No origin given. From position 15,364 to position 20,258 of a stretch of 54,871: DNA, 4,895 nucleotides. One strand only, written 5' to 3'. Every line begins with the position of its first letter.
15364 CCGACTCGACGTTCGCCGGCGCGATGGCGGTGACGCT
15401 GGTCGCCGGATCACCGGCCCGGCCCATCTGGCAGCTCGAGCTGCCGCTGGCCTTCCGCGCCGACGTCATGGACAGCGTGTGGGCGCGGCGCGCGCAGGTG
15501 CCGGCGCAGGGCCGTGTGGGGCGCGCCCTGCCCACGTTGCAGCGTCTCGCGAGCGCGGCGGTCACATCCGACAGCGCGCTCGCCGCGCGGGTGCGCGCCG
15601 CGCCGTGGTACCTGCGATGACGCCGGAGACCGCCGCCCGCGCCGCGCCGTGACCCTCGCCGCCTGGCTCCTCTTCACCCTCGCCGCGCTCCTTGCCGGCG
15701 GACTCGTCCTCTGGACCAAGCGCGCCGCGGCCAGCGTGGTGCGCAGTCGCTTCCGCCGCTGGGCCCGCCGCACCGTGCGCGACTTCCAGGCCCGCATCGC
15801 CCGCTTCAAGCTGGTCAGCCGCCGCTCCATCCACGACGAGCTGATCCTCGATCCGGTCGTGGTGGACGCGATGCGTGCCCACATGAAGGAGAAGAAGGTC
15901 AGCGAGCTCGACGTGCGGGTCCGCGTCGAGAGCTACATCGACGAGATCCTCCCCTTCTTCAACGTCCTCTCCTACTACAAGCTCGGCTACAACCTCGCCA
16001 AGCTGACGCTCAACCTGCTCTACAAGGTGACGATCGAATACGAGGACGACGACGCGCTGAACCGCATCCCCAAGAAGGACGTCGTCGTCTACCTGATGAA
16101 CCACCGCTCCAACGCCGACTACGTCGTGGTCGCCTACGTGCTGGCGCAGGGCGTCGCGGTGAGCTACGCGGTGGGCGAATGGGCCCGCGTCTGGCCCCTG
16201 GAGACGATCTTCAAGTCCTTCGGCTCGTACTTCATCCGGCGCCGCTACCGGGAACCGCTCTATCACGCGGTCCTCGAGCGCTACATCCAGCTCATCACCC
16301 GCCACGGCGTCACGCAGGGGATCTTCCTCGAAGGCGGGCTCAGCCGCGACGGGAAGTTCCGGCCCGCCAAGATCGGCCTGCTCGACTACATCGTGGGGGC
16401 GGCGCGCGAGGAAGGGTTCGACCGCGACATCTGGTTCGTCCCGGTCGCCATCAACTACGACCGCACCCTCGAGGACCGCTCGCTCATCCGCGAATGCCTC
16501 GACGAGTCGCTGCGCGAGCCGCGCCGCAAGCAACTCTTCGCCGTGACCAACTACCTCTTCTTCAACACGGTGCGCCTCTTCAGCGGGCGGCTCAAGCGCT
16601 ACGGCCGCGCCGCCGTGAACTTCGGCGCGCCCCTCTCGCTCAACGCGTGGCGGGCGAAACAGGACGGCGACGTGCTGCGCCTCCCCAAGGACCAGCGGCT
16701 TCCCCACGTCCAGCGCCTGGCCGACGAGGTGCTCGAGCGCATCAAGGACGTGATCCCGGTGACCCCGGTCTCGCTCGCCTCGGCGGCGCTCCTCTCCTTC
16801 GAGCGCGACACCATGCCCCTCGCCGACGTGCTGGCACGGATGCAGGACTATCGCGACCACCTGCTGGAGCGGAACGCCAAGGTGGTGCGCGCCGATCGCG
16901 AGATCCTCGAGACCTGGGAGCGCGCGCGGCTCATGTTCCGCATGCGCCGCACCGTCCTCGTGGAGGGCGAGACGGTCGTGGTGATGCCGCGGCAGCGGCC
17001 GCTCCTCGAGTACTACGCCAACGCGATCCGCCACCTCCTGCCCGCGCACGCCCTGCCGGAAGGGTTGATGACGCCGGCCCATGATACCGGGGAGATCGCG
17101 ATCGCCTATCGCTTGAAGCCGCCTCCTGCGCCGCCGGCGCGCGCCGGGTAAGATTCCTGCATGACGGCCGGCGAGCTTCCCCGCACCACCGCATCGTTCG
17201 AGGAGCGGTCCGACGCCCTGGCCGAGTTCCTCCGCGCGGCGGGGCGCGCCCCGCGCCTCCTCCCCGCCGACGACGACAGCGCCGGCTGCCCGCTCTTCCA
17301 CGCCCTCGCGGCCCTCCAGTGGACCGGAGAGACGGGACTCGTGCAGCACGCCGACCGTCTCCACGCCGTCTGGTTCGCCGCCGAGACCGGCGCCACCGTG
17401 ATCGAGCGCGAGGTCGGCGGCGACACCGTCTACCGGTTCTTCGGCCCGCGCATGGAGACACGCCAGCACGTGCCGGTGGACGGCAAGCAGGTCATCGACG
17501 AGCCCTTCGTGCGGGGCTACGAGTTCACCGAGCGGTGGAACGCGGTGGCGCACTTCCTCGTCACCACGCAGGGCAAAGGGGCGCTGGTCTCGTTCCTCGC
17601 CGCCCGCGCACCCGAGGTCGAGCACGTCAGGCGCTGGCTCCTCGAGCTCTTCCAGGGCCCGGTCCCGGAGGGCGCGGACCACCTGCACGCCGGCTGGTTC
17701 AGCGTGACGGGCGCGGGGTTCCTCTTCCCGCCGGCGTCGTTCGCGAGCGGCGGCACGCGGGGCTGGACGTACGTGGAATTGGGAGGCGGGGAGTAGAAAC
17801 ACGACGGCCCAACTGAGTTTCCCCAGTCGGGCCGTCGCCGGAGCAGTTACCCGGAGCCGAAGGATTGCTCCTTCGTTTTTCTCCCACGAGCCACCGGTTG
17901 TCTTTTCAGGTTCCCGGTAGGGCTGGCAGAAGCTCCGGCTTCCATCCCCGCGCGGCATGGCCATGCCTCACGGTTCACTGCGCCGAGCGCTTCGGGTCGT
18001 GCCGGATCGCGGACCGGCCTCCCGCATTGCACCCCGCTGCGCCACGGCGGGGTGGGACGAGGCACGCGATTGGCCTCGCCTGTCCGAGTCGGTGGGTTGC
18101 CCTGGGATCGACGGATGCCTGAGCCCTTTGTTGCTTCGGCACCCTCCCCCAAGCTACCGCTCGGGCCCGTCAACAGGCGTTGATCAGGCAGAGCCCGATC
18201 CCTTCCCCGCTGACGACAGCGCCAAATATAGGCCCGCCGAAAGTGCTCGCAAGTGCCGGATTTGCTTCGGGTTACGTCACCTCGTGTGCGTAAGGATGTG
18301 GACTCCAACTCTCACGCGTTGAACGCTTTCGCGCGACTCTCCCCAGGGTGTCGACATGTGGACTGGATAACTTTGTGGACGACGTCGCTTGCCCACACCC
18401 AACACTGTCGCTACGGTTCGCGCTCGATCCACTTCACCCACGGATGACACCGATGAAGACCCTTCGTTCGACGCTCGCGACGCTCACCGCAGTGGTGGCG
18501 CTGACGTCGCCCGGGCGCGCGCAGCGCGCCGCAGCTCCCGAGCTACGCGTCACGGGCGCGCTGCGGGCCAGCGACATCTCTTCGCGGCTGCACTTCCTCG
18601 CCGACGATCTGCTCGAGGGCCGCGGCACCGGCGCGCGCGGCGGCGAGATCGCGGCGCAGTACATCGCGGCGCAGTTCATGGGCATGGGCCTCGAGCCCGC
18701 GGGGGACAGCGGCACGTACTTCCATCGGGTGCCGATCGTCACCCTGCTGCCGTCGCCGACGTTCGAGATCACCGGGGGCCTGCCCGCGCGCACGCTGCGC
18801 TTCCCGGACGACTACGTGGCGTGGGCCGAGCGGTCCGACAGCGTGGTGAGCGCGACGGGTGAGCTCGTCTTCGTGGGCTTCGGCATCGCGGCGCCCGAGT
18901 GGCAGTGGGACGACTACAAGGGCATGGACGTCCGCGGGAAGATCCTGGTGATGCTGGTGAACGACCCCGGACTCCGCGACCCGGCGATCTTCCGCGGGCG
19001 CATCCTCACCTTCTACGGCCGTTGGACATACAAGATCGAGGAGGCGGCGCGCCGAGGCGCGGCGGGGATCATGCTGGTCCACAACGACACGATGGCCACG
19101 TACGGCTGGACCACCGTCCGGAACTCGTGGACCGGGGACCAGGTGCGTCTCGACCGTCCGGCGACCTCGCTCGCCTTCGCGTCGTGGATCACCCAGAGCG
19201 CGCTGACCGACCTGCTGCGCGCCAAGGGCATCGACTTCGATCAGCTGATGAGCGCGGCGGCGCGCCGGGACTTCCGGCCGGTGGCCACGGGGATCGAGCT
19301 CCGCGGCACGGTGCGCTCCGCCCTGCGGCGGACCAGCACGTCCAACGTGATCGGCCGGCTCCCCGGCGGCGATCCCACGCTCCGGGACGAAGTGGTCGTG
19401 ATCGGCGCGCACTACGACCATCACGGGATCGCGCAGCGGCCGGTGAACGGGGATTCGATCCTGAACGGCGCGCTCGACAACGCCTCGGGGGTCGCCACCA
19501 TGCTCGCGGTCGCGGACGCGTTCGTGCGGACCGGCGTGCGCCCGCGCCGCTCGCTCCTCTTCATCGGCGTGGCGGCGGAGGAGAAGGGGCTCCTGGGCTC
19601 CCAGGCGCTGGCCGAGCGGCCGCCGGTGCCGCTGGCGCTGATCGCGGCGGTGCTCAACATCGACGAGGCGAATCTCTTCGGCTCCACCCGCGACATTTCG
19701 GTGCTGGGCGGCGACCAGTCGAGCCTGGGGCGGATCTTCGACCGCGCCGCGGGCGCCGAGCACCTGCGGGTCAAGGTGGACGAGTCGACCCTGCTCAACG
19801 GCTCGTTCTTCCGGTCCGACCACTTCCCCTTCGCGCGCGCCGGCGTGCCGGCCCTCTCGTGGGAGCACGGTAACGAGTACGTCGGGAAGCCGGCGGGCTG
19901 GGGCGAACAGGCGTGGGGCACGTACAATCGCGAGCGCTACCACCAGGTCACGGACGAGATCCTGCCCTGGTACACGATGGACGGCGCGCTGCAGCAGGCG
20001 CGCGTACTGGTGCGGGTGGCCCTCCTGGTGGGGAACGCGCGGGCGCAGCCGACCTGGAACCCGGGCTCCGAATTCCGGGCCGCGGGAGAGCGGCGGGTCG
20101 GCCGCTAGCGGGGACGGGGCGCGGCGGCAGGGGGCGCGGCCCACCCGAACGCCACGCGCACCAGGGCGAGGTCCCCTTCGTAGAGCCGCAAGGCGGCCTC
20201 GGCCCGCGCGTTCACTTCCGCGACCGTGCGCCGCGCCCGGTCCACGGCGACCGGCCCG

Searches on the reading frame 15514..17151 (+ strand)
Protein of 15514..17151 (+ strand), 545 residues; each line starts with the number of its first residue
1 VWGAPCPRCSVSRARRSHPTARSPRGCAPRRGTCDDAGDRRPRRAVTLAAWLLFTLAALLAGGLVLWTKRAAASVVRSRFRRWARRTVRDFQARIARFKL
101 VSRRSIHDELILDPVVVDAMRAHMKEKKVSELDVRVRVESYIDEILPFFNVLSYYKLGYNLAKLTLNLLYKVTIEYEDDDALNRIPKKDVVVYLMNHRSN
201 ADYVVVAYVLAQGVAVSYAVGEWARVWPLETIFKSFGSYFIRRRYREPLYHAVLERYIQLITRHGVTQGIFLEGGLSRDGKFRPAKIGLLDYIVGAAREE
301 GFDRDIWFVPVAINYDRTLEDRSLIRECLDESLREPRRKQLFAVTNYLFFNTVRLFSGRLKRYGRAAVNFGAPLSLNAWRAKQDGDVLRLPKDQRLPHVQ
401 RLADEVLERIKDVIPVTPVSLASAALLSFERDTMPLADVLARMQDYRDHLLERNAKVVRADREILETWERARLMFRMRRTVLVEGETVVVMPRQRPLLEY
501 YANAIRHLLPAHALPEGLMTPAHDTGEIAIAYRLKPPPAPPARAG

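Call 56: search_protein_families(library=pfam, proteins=[window:15514-17151:+], max_evalue=0.0001)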
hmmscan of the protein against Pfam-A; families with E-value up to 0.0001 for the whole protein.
window:15514-17151:+ (545 aa): 2 families
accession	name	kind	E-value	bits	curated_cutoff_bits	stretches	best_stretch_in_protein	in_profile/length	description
PF19277.4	GPAT_C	-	7e-26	91.7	25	1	359-516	26-192/344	Glycerol-3-phosphate acyltransferase C-terminal region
PF01553.26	Acyltransferase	-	4.6e-16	59.3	23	1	183-313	8-131/132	Acyltransferase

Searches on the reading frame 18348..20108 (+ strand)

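Call 56: search_protein_families(library=pfam, proteins=[window:18348-20108:+], max_evalue=0.0001)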
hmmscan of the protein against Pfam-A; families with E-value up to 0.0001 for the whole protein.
window:18348-20108:+ (586 aa): 2 families
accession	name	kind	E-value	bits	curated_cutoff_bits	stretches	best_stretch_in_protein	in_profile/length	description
PF04389.22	Peptidase_M28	-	7.5e-41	140.4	21.3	1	333-538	1-174/193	Peptidase family M28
PF01546.33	Peptidase_M20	-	6.6e-06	26.6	24.6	1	374-424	32-86/206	Peptidase family M20/M25/M40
